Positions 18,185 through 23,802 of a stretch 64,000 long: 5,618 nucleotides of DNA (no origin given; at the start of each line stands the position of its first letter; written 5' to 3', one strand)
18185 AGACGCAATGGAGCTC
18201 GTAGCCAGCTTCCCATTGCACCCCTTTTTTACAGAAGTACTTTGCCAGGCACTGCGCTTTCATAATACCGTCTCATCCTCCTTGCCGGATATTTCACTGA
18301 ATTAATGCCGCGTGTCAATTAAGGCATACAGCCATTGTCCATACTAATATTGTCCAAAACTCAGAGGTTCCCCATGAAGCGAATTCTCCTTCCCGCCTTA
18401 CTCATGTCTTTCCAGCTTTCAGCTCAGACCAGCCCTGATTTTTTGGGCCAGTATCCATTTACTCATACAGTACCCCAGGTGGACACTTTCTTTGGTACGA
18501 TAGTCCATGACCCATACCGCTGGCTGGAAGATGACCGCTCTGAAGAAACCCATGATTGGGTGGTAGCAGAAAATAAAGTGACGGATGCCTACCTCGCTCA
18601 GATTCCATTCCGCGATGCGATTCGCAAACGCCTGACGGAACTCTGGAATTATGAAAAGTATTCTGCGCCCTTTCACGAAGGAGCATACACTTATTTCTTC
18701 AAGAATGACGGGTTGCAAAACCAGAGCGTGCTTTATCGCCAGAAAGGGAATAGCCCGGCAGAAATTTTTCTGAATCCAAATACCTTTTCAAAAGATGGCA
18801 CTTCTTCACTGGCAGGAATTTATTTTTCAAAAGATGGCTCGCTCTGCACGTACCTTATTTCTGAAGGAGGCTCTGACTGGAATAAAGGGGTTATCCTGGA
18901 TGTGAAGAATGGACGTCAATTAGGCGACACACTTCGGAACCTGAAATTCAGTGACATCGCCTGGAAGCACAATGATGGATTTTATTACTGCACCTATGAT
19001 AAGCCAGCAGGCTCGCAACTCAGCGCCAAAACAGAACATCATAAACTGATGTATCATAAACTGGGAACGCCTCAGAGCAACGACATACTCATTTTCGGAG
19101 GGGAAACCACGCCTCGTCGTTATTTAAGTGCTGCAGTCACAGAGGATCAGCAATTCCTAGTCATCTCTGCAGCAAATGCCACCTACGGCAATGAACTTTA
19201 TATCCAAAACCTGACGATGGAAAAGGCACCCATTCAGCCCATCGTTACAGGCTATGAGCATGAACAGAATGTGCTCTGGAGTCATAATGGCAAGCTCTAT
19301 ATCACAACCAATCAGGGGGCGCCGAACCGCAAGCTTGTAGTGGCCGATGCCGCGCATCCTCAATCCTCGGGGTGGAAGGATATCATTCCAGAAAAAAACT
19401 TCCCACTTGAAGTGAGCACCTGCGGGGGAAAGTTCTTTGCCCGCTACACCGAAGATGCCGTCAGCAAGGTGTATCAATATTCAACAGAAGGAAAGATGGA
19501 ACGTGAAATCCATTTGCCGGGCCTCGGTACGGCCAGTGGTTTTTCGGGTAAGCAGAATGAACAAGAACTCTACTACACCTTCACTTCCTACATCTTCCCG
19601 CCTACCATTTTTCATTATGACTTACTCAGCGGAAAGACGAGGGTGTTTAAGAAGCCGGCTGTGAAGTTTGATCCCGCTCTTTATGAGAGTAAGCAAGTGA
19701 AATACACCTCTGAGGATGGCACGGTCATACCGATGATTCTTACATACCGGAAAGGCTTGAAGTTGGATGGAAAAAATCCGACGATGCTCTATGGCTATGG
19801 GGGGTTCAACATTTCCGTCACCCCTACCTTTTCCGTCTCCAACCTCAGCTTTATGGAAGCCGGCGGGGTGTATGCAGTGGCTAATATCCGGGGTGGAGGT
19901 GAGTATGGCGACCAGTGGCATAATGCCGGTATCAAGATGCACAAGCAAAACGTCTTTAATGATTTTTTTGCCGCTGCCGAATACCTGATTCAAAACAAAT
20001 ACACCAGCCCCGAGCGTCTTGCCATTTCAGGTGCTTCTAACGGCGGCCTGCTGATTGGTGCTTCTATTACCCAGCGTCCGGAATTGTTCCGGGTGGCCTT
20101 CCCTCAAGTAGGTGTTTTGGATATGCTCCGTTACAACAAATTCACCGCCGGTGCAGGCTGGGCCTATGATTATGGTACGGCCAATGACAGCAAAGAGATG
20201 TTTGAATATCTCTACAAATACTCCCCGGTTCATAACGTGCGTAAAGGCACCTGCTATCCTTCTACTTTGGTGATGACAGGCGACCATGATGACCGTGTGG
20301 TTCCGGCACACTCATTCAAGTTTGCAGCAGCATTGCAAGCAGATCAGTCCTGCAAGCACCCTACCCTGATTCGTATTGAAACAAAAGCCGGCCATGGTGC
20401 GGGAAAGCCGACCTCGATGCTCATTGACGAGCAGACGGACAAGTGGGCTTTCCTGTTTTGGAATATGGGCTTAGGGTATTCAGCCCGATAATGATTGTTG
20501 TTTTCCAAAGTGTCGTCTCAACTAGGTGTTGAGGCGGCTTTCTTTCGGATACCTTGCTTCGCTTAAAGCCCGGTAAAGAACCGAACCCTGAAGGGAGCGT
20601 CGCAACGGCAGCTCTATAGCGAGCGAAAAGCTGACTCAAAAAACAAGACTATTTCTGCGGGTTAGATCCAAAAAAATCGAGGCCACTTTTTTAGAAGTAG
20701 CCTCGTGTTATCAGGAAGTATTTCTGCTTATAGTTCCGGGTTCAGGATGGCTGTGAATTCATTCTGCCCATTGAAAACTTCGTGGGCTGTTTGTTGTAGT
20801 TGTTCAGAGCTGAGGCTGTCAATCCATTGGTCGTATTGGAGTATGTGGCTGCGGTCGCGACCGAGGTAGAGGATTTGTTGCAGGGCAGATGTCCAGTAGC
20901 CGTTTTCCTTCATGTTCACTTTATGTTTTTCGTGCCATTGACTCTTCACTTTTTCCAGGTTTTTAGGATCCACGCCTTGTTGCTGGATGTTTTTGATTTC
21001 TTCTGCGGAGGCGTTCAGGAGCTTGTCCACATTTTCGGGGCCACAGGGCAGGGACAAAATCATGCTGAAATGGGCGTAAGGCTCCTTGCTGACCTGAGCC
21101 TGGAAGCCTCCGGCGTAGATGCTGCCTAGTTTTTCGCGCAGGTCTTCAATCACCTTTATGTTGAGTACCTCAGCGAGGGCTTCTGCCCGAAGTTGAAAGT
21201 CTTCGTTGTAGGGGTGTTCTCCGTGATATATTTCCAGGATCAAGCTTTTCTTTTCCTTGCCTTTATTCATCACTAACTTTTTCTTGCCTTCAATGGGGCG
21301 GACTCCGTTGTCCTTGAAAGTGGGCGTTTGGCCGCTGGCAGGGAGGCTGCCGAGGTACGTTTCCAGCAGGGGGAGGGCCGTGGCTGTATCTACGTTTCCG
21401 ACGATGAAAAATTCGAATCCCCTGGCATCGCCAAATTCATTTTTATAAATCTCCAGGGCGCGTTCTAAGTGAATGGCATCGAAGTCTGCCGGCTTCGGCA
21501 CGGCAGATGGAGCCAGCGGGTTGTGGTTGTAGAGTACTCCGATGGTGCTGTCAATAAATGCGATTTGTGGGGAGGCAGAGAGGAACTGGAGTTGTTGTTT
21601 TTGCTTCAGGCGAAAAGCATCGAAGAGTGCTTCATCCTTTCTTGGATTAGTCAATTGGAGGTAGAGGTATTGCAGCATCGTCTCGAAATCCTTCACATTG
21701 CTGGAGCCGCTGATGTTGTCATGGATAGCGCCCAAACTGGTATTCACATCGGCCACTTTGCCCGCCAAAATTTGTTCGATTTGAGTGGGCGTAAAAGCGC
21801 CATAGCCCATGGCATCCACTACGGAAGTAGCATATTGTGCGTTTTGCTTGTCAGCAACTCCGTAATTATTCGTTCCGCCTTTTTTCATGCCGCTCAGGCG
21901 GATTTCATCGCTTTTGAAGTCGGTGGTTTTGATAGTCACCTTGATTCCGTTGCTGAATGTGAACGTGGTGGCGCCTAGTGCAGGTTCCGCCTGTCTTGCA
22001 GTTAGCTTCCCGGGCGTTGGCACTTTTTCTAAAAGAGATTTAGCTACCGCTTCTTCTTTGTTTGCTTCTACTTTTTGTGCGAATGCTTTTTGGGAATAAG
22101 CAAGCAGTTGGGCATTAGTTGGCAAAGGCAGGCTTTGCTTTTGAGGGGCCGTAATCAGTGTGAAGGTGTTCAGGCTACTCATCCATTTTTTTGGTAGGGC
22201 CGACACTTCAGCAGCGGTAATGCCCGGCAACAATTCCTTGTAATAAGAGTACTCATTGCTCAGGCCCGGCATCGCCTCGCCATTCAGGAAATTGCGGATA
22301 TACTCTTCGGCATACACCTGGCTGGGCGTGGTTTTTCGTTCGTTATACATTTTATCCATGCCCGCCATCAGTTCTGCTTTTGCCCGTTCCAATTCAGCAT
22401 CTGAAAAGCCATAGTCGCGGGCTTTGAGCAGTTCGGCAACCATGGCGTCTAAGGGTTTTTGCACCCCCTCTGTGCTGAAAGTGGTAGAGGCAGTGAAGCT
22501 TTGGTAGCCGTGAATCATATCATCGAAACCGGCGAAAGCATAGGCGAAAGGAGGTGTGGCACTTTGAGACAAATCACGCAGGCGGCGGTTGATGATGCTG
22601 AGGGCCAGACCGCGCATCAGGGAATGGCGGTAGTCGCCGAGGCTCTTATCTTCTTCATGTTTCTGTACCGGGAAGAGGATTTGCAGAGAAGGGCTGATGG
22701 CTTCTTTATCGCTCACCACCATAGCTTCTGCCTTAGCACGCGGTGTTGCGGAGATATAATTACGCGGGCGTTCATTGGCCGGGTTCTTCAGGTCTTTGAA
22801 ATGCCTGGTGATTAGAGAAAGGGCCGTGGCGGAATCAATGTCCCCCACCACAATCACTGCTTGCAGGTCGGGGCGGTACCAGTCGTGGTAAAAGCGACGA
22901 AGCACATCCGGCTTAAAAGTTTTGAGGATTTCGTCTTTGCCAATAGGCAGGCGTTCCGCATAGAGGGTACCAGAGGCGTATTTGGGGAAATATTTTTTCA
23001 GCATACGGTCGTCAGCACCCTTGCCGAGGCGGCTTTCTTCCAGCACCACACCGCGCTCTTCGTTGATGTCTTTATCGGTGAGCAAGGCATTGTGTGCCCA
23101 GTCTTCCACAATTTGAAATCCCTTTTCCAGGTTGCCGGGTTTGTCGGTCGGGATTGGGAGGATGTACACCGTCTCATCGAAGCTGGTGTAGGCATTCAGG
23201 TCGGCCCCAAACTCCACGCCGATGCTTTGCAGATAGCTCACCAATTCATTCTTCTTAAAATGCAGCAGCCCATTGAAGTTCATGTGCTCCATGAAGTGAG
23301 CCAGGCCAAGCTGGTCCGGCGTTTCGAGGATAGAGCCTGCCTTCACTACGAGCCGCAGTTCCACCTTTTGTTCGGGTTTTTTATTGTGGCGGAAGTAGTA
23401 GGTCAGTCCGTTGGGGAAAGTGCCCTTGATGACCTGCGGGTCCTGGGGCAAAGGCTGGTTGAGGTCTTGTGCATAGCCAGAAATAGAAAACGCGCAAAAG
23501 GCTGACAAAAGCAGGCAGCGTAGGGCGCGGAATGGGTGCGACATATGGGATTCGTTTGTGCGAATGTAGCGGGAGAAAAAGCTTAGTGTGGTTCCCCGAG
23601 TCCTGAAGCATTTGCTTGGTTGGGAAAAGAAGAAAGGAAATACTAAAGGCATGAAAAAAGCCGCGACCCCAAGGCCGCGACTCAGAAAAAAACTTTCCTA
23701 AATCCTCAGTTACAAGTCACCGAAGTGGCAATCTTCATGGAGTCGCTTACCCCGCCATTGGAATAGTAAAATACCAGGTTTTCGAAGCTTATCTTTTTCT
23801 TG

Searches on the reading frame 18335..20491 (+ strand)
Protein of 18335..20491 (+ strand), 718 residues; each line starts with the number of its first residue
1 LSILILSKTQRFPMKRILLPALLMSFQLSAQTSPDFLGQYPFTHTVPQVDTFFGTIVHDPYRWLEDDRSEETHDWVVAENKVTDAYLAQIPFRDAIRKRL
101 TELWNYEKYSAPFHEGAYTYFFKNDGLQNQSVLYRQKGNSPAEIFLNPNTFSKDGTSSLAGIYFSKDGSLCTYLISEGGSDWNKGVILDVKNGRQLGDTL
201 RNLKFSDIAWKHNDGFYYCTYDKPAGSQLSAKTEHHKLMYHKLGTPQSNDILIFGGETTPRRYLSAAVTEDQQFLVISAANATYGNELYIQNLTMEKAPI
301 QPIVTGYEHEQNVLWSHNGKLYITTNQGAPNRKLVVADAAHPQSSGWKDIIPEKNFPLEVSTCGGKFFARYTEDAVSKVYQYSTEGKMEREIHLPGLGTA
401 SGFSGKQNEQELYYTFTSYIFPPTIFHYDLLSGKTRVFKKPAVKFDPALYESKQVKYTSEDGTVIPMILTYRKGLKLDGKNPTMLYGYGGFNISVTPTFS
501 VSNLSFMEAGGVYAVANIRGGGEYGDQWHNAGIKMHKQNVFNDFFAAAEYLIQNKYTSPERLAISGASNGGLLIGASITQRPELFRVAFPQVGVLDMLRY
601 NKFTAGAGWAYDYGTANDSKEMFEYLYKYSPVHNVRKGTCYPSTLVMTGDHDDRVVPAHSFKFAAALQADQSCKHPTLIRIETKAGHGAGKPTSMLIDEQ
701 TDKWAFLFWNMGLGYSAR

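Call 86: search_protein_families(library=pfam, proteins=[window:18335-20491:+], max_evalue=0.0001)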
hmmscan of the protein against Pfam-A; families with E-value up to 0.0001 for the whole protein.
window:18335-20491:+ (718 aa): 2 families
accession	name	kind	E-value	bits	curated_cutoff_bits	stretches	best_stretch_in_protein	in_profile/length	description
PF02897.21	Peptidase_S9_N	-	3.5e-126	421.8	24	1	44-440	4-413/414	Prolyl oligopeptidase, N-terminal beta-propeller domain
PF00326.27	Peptidase_S9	-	2.4e-64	217.2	22.6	1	498-712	2-211/213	Prolyl oligopeptidase family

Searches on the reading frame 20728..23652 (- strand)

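Call 86: search_protein_families(library=pfam, proteins=[window:20728-23652:-], max_evalue=0.0001)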
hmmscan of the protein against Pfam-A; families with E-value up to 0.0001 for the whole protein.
window:20728-23652:- (974 aa): 2 families
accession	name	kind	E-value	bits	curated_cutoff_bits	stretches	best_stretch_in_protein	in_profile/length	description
PF05193.26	Peptidase_M16_C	-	1.5e-40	139.5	23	2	246-428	2-181/181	Peptidase M16 inactive domain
PF00675.25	Peptidase_M16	-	2.1e-25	89.8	22.3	1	90-207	6-116/149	Insulinase (Peptidase family M16)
